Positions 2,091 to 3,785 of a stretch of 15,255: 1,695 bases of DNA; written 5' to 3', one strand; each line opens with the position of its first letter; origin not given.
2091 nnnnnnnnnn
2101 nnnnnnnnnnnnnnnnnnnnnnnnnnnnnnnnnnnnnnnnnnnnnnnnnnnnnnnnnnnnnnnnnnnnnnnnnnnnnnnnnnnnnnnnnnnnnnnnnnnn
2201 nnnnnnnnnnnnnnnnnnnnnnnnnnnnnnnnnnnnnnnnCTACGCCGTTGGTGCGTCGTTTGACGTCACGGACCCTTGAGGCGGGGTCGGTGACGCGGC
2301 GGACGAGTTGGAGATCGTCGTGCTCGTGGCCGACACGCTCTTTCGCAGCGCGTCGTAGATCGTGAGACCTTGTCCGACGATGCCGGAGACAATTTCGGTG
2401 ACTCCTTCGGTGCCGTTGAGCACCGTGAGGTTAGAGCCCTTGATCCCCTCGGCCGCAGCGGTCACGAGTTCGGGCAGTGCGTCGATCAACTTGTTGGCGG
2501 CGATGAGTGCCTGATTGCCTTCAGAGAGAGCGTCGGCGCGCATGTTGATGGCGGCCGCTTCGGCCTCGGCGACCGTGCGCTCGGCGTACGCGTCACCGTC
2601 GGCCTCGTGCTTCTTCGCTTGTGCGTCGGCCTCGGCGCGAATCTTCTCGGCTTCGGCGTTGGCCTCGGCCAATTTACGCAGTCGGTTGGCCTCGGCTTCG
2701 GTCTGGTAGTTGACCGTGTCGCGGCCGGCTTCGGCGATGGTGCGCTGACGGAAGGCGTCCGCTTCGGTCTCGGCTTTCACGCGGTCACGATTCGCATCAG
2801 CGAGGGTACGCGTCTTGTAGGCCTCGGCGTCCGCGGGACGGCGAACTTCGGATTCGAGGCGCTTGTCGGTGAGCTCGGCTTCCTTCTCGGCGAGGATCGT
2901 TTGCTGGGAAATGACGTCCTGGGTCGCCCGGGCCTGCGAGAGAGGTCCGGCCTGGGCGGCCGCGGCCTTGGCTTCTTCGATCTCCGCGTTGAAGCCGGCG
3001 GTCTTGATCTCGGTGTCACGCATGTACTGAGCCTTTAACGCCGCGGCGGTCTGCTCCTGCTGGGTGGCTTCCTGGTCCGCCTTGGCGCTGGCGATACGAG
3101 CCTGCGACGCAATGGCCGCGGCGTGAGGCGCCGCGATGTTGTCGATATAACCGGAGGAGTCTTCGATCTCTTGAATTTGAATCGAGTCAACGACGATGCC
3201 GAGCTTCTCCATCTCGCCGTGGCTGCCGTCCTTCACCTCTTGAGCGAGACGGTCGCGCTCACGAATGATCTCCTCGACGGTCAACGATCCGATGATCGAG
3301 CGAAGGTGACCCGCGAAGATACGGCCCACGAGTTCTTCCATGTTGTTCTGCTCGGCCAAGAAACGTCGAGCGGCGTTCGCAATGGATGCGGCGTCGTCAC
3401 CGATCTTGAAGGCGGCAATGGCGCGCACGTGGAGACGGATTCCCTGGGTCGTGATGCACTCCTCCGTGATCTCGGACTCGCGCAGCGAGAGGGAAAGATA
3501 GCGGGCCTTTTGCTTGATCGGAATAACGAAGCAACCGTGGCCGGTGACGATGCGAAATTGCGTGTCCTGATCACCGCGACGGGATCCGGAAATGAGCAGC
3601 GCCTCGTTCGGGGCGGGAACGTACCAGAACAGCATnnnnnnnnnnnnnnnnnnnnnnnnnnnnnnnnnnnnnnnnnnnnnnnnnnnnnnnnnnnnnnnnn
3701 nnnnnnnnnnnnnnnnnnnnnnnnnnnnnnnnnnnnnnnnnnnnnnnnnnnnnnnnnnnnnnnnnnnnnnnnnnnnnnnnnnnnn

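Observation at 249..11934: Paralogous family of three secreted seven-bladed repeat proteins with one conserved Cys pair per blade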

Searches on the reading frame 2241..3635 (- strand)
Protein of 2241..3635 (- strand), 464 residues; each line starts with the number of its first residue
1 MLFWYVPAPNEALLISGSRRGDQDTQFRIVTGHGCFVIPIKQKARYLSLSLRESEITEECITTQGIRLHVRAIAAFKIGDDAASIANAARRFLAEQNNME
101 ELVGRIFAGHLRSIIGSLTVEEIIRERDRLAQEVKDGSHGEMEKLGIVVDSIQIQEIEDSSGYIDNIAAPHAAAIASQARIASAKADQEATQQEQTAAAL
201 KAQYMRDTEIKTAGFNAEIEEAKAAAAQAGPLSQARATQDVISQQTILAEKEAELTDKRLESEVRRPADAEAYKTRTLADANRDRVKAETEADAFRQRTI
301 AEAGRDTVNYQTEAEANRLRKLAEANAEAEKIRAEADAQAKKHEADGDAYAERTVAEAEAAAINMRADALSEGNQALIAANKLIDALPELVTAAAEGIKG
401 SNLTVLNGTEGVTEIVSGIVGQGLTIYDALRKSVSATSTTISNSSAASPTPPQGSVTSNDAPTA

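Call 36: find_related_loci(query=window:2241-3635:-, collection=genome_contigs, flank=10000)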
Query window:2241-3635:- (464 aa) in genome_contigs; peptide patterns used: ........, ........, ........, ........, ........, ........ (x = any residue, [..] = any of these).
90 stretches matched a pattern; 10 encode a relative of the query (tblastn E <= 1e-3); 10 distinct loci.
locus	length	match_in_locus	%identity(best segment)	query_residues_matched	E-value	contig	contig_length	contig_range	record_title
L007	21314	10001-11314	84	1-438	0e+0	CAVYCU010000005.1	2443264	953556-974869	MAG: uncultured Acidimicrobiaceae bacterium isolate MFD04540.bin.2.87 genome assembly, contig: contig_4948, whole genome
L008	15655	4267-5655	77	1-463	0e+0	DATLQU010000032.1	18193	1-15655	MAG TPA_asm: Acidimicrobiales bacterium isolate SMAG_U13886 k141_306380, whole genome shotgun sequence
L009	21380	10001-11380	80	1-449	0e+0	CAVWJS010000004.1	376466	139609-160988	MAG: uncultured Acidimicrobiaceae bacterium isolate MFD05512.bin.2.141 genome assembly, contig: contig_22105, whole geno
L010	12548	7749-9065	82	1-439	0e+0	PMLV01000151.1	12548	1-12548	MAG: Acidimicrobiaceae bacterium isolate palsa_740 73.20120700_P3D.127_contig_73990, whole genome shotgun sequence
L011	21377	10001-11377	81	1-449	0e+0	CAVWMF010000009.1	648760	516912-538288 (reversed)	MAG: uncultured Acidimicrobiaceae bacterium isolate MFD09495.bin.2.31 genome assembly, contig: contig_9045, whole genome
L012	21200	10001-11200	65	1-433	4e-160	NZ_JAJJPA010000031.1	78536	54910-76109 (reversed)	Kitasatospora humi strain RB6PN24 31, whole genome shotgun sequence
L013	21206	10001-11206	65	1-435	1e-158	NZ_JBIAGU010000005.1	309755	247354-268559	Kitasatospora sp. NPDC006697 NPDC006697_32_B5.ctg-0005, whole genome shotgun sequence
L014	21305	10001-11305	82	1-435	0e+0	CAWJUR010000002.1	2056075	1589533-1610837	MAG: uncultured Acidimicrobiales bacterium isolate MFD00964.bin.2.170 genome assembly, contig: contig_1716, whole genome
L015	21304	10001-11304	81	1-434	2e-174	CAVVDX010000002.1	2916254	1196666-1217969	MAG: uncultured Actinomycetota bacterium isolate MFD02248.bin.2.4 genome assembly, contig: contig_5697, whole genome sho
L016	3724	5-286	44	362-450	7e-19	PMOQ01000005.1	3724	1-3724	MAG: Acidimicrobiaceae bacterium isolate palsa_461 73.20110600_P1M.5_contig_416079, whole genome shotgun sequence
